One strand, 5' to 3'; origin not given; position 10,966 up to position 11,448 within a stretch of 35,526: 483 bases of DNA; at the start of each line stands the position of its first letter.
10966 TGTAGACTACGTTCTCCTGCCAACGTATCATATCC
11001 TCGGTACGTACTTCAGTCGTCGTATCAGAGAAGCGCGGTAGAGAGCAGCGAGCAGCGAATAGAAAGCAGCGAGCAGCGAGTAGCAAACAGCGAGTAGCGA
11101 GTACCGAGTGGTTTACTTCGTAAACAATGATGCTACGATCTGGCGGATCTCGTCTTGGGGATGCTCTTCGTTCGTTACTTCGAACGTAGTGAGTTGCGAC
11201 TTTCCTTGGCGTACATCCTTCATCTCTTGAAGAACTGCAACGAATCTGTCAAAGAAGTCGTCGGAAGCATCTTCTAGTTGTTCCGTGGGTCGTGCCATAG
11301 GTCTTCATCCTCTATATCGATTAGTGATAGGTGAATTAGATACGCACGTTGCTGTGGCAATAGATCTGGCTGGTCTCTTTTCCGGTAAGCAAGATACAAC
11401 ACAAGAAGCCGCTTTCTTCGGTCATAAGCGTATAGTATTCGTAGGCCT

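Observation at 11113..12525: Back-to-back, divergently transcribed toxin-first type II TA modules; one has a non-canonical 61-aa partner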

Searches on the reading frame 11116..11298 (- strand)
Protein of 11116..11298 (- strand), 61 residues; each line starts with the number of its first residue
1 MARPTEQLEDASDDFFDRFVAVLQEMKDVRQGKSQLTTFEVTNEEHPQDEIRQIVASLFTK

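Call 3: search_protein_families(library=pfam, proteins=[window:11116-11298:-], max_evalue=1)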
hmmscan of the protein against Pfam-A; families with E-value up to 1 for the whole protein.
seq(61 aa): 1 family
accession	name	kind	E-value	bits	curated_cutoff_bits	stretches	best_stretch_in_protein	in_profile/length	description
PF15463.11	ECM11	-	0.0018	19.3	27.1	1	6-37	66-97/133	Extracellular mutant protein 11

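Call 4: search_protein_families(library=ncbifam, proteins=[window:11116-11298:-], max_evalue=1)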
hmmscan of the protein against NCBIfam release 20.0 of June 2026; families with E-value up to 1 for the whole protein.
seq(61 aa): 2 families
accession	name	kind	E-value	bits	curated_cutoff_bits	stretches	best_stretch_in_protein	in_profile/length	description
NF002174.0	PRK01022.1-1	equivalog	0.028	14.8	222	1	12-47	45-78/162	hypothetical protein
NF040724.1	GpgS_Meth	equivalog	0.045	12.6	700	1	5-56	282-333/402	glucosyl-3-phosphoglycerate synthase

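Call 6: find_homologous_proteins(query=window:11116-11298:-, max_evalue=0.01)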
Query seq(61 aa) (61 aa): 10 proteins with E <= 0.01 among 10 candidates.
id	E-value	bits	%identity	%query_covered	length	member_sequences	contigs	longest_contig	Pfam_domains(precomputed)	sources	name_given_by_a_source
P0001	1.3e-31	123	100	100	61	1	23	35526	-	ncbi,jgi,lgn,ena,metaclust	jgi:hypothetical protein|metaclust:\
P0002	9.1e-31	121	98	100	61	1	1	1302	-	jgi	jgi:hypothetical protein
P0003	1.0e-30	121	98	100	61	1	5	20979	-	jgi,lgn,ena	jgi:hypothetical protein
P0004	1.3e-28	114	95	100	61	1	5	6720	-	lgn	-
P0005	2.8e-28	113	92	100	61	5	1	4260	-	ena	-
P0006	3.3e-27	110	90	100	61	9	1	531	-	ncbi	-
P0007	4.4e-26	106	85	100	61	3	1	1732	-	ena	-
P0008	8.5e-25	102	96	89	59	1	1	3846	-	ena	-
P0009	7.7e-24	99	84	100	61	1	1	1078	-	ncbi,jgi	jgi:hypothetical protein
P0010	8.4e-24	99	82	100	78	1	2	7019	-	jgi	jgi:phosphoribosylformylglycinamidine (FGAM) synthase PurS component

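Call 18: search_solved_structures(query=A4, max_evalue=10, show_alignments=3)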
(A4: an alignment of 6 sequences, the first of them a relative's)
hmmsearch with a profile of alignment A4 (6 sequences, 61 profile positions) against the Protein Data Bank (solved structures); distinct sequences matched with E-value up to 10: 5.
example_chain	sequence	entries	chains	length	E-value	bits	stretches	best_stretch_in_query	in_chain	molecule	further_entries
5j9i_A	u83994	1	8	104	0.00044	23.6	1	13-54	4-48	Antitoxin igA-2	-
5jaa_A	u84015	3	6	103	0.00047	23.5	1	13-54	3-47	Antitoxin igA-2 | Antitoxin HigA-2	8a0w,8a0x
9tv9_A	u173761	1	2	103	0.00066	23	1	13-54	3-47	Antitoxin HigA-2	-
9fqr_Qu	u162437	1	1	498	0.89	13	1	7-48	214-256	Dynein regulatory complex subunit 2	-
2o6s_A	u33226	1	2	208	1.2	12.5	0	5-30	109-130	Variable lymphocyte receptor B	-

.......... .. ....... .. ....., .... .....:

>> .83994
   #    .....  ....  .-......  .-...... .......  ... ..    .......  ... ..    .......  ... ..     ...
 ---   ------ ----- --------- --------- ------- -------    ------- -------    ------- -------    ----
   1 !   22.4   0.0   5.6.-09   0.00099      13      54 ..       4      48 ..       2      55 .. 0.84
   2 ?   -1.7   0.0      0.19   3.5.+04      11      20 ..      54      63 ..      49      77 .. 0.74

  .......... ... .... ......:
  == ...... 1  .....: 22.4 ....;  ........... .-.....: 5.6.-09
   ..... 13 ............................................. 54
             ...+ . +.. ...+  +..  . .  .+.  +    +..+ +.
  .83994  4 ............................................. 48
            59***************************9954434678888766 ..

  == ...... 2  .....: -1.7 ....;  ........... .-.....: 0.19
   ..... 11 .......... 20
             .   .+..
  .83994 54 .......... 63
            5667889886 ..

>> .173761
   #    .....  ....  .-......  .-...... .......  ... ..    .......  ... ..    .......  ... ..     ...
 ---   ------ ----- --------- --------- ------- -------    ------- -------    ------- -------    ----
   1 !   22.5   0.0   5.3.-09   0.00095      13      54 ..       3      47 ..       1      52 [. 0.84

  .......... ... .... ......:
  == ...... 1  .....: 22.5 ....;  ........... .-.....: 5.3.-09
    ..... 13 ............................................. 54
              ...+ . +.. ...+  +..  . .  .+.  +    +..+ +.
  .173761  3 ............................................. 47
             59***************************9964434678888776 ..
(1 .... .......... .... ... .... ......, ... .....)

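Call 36: find_homologous_proteins(query=A8, max_evalue=1)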
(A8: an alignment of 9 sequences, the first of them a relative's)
Query A8 (9 sequences) (61 aa, profile of the alignment): 26 proteins with E <= 1 among 179 candidates.
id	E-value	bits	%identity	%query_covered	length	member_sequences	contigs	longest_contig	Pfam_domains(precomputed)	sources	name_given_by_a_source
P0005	6.2e-28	114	92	100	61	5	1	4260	-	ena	-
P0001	1.4e-27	113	100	100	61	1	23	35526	-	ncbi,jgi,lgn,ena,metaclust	jgi:hypothetical protein|metaclust:\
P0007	2.4e-27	113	85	100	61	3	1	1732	-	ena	-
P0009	6.7e-27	111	84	100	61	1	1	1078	-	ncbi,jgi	jgi:hypothetical protein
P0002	1.0e-26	111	98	100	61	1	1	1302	-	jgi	jgi:hypothetical protein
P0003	1.6e-26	110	98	100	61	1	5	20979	-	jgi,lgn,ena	jgi:hypothetical protein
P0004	3.8e-26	109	95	100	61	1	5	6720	-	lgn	-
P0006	3.9e-26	109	90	100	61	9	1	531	-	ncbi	-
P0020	2.4e-24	103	38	77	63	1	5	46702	-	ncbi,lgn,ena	-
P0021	3.0e-24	103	36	95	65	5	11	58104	-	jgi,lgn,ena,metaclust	jgi:hypothetical protein|metaclust:\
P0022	4.7e-24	102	46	75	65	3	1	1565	-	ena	-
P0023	1.5e-23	100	36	77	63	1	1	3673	-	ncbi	-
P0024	2.2e-23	100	31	79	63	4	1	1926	-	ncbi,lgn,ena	-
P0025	2.4e-23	100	36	95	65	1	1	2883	-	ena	-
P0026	3.2e-23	99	72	100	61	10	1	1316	-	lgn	-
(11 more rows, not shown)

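Call 48: predict_structure(alignment_id=A10)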
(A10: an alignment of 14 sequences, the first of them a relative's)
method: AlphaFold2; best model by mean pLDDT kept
length: 61 residues; sequences in the alignment: 14
mean_pLDDT: 62.9   pTM: 0.30
mean pLDDT of the five models: 62.9, 61.9, 61.9, 61.6, 61.1
residues with pLDDT >= 90: 0; 70-90: 20; 50-70: 30; < 50: 11
segments of 3 or more residues with pLDDT < 50: 1-11
pLDDT, mean of each block of 10 residues (from residue 1): 45 68 74 61 59 72 51
secondary structure, 60 per line:
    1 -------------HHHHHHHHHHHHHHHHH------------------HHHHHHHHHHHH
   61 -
elements in order: H14-30 H49-60

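Call 50: search_protein_representatives(alignment_id=A10)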
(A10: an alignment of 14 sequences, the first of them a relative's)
Query: 14 sequences, 64 profile positions. Proteins with E-value up to 0.001 (for the whole library): 15; up to 1e-10: 6; up to 1e-30: 0. The best 15 are listed.
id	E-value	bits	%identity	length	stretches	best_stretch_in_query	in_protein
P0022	1.5e-26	108.3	-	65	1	1-64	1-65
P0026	2.2e-25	104.6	-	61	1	1-61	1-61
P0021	9.5e-24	99.4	-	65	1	1-63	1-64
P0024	5.6e-22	93.7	-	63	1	1-64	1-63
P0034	8.9e-22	93.0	-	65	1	1-63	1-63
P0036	3.3e-15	72.0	-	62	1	1-61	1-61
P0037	2.5e-09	53.2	-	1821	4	25-42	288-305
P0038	3.5e-09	52.7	-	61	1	1-59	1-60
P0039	1.7e-05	40.9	-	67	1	1-63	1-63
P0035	2.2e-05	40.5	-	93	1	28-62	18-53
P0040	5.7e-05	39.2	-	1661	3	25-61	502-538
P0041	8.7e-05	38.6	-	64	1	15-61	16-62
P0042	1.7e-04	37.7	-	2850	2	22-42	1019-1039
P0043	9.1e-04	35.3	-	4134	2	25-45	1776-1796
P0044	9.8e-04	35.2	-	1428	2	32-50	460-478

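Call 51: search_solved_structures(query=A10, max_evalue=10, show_alignments=1)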
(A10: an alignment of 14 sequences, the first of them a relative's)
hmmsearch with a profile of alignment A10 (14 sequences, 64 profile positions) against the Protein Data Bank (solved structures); distinct sequences matched with E-value up to 10: 3.
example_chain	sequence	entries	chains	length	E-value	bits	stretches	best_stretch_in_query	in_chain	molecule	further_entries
5j9i_A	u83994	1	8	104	6.3e-06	29.4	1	12-44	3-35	Antitoxin igA-2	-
5jaa_A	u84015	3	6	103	6.9e-06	29.3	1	12-44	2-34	Antitoxin igA-2 | Antitoxin HigA-2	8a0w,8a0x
9tv9_A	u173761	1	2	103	2.5e-05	27.5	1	12-44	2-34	Antitoxin HigA-2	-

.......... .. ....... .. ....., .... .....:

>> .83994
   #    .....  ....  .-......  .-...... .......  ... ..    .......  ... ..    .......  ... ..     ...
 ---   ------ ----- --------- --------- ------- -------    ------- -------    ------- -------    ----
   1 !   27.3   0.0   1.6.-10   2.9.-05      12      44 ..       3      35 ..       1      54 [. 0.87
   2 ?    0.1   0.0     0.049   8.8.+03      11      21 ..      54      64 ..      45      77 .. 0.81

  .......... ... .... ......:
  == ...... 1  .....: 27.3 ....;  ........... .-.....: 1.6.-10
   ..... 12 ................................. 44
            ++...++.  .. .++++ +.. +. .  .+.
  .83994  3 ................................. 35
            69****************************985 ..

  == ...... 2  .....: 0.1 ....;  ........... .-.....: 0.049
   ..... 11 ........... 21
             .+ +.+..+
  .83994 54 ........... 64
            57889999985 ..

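Call 56: find_encoding_contigs(protein=P0039, flank=2500, max_places=2)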
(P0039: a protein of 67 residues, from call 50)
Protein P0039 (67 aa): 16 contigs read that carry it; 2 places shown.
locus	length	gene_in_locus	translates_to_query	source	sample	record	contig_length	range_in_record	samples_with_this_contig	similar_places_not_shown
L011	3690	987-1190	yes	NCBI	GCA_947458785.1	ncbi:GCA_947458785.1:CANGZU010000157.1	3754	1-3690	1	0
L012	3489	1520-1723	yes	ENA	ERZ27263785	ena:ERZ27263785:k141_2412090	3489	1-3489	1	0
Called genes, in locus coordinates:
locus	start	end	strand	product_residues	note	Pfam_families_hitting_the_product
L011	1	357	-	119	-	?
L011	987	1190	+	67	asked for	-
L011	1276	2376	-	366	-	PF13620:CarboxypepD_reg (faint), PF00691:OmpA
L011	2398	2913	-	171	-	PF25919:BSH_CusB (faint), PF00364:Biotin_lipoyl, PF25917:BSH_RND (weak), PF25973:BSH_CzcB (faint), PF25984:BSH_YknX (faint)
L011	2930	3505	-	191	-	PF01812:5-FTHF_cyc-lig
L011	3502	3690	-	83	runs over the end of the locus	?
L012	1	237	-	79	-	?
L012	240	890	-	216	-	-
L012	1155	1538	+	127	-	-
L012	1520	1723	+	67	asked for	-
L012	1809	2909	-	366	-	PF13620:CarboxypepD_reg (faint), PF00691:OmpA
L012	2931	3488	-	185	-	?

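Call 57: find_encoding_contigs(protein=P0041, flank=2500, max_places=2)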
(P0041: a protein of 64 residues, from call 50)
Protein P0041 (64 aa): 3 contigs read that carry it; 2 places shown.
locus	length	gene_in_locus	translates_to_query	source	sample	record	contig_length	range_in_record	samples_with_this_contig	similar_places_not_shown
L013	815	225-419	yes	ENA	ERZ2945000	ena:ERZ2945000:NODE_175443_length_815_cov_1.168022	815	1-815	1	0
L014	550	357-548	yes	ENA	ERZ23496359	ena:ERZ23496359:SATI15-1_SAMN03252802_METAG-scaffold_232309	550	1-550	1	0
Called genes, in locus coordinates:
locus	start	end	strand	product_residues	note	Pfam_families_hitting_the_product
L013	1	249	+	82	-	?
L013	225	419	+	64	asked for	-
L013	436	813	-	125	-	?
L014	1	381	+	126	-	?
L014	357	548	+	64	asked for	?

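Call 58: find_encoding_contigs(protein=P0038, flank=2500, max_places=2)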
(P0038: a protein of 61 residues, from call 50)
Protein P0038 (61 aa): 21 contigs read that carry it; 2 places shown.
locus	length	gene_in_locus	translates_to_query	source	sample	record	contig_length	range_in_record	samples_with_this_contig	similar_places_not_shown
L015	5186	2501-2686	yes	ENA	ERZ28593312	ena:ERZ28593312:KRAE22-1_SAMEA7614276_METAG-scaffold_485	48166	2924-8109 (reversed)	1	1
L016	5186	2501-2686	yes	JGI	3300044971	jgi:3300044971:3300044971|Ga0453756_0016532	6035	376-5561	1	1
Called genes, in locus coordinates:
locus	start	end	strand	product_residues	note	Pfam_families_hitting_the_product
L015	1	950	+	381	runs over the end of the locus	PF00438:S-AdoMet_synt_N, PF02772:S-AdoMet_synt_M, PF02773:S-AdoMet_synt_C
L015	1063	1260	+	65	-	-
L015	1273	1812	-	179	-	-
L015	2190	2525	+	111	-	-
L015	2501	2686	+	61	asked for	-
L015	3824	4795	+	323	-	PF25583:WCX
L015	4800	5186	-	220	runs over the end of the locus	-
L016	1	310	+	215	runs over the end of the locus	-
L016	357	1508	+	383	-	PF00438:S-AdoMet_synt_N, PF02772:S-AdoMet_synt_M, PF02773:S-AdoMet_synt_C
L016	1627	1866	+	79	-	-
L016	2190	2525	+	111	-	-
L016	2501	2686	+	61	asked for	-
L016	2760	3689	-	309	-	PF13280:WYL, PF25583:WCX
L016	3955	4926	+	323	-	PF25583:WCX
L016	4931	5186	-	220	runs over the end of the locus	-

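Call 59: find_encoding_contigs(protein=P0036, flank=2500, max_places=2)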
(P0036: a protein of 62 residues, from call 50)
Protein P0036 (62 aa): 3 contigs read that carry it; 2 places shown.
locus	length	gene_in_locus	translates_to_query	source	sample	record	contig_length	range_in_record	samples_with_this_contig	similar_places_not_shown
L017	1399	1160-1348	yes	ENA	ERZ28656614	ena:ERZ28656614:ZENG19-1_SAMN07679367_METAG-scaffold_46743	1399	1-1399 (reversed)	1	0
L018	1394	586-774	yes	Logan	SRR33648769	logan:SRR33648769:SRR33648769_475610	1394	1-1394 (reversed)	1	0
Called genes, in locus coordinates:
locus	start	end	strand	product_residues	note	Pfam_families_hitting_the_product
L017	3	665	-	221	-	?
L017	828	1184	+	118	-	-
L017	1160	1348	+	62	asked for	-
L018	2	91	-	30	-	?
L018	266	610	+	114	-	-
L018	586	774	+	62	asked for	-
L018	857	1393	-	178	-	?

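Call 64: search_protein_families(library=padloc, proteins=[window:11116-11298:-], max_evalue=0.1)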
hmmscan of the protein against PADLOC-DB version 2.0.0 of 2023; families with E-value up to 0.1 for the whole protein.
seq(61 aa): 0 families

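Call 75: find_encoding_contigs(protein=P0004, flank=3000, max_places=2)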
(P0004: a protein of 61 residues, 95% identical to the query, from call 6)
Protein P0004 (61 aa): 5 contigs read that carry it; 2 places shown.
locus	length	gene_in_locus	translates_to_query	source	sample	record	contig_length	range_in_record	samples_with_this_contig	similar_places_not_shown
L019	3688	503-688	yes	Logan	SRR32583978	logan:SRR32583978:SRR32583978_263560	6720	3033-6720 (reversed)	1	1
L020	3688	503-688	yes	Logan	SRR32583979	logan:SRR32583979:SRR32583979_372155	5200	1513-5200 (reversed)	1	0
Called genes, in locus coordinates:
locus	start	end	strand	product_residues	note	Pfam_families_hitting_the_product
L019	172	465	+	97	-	-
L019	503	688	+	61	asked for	-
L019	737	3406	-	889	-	PF01565:FAD_binding_4, PF02754:CCG (faint), PF02913:FAD-oxidase_C, PF12838:Fer4_7 (faint), PF13183:Fer4_8 (weak), PF13484:Fer4_16 (weak), PF13534:Fer4_17 (faint)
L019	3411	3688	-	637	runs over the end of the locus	PF01039:Carboxyl_trans, PF03255:ACCA (faint), PF06833:MdcE (faint)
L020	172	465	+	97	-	-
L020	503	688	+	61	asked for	-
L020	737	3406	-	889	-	PF01565:FAD_binding_4, PF02754:CCG (faint), PF02913:FAD-oxidase_C, PF12838:Fer4_7 (faint), PF13183:Fer4_8 (weak), PF13484:Fer4_16 (weak), PF13534:Fer4_17 (faint)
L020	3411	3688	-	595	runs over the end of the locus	?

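Call 76: find_encoding_contigs(protein=P0003, flank=3000, max_places=2)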
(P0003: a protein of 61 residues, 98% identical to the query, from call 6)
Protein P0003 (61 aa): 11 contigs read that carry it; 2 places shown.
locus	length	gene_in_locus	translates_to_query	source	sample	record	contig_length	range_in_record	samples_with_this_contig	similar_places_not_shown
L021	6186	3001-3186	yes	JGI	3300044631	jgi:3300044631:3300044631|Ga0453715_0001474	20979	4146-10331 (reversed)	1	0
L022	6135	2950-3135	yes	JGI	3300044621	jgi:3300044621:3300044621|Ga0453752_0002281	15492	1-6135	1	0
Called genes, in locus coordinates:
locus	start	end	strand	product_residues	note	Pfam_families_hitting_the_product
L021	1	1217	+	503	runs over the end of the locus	PF18962:Por_Secre_tail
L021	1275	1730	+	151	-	PF08837:DUF1810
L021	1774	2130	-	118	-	-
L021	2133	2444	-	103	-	PF09907:HigB_toxin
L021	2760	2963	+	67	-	-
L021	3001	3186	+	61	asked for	-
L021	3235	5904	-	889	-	PF01565:FAD_binding_4, PF02754:CCG (faint), PF02913:FAD-oxidase_C, PF12838:Fer4_7 (faint), PF13183:Fer4_8 (weak), PF13484:Fer4_16 (faint), PF13534:Fer4_17 (weak)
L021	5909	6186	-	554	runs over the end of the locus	PF01039:Carboxyl_trans, PF06833:MdcE (faint), PF03255:ACCA (weak)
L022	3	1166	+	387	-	?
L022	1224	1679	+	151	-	PF08837:DUF1810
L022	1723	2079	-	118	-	-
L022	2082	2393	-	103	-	PF09907:HigB_toxin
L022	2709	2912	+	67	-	-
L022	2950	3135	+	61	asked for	-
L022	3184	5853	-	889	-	PF01565:FAD_binding_4, PF02754:CCG (faint), PF02913:FAD-oxidase_C, PF12838:Fer4_7 (faint), PF13183:Fer4_8 (weak), PF13484:Fer4_16 (faint), PF13534:Fer4_17 (weak)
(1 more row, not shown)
